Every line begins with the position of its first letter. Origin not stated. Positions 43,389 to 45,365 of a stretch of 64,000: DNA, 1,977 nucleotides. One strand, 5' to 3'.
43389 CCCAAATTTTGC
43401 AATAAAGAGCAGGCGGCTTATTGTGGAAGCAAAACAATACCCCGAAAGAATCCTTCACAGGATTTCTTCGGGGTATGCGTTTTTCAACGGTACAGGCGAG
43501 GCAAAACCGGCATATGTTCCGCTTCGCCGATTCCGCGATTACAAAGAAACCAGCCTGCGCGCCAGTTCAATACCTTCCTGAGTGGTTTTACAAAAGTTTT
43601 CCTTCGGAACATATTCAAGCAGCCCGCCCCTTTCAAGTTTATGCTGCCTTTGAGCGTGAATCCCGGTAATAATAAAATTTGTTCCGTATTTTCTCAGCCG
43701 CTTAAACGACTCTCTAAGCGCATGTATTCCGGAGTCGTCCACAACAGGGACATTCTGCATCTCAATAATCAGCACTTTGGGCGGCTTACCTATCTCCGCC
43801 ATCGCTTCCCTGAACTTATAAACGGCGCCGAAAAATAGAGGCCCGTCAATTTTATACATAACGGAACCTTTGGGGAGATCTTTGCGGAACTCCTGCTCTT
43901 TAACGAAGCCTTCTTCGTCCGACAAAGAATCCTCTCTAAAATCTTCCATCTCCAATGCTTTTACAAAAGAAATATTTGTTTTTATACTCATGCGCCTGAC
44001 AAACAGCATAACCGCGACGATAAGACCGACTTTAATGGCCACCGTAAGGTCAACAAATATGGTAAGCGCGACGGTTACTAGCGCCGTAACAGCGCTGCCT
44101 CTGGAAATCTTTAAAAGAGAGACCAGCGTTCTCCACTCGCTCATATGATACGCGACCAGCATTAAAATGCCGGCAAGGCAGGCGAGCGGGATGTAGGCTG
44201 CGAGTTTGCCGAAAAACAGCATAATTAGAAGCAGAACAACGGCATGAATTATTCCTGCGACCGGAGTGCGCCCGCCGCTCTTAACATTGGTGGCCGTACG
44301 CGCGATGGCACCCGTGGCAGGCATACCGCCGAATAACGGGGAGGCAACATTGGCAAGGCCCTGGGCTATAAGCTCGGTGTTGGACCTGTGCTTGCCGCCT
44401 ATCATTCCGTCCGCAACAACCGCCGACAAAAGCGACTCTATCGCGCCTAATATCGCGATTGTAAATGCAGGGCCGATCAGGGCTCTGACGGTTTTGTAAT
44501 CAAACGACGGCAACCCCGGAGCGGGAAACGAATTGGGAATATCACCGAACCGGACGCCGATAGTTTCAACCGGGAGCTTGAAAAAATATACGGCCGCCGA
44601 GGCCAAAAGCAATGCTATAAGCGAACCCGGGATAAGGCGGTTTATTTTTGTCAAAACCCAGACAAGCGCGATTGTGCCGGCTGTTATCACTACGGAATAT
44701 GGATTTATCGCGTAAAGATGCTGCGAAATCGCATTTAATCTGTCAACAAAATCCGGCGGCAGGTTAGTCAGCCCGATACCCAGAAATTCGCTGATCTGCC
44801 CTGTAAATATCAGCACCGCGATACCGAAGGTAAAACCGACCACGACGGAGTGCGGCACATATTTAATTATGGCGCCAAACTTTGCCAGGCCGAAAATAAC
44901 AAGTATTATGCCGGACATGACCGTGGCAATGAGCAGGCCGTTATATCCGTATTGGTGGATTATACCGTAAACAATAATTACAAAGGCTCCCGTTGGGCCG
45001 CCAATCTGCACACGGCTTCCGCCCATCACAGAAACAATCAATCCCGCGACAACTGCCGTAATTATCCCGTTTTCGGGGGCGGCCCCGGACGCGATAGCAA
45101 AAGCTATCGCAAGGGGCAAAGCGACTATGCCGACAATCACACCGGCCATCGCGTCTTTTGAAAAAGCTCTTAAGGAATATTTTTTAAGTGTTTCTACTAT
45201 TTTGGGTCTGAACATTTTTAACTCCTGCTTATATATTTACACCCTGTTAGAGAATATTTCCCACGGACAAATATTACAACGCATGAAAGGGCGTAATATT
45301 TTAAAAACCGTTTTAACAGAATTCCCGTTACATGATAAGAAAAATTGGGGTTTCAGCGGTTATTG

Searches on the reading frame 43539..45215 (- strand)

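Call 13: search_protein_families(library=pfam, proteins=[window:43539-45215:-], max_evalue=0.001)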
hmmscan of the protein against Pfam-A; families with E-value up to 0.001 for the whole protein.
window:43539-45215:- (558 aa): 3 families
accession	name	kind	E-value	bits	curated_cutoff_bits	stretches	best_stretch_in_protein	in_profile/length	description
PF00916.26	Sulfate_transp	-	1.2e-85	288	23.2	1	18-381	1-380/380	Sulfate permease family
PF01740.26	STAS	-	3e-17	62.7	22.6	1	450-547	9-105/106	STAS domain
PF16983.11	MFS_MOT1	-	5.2e-06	27.2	30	1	259-357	10-110/111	Molybdate transporter of MFS superfamily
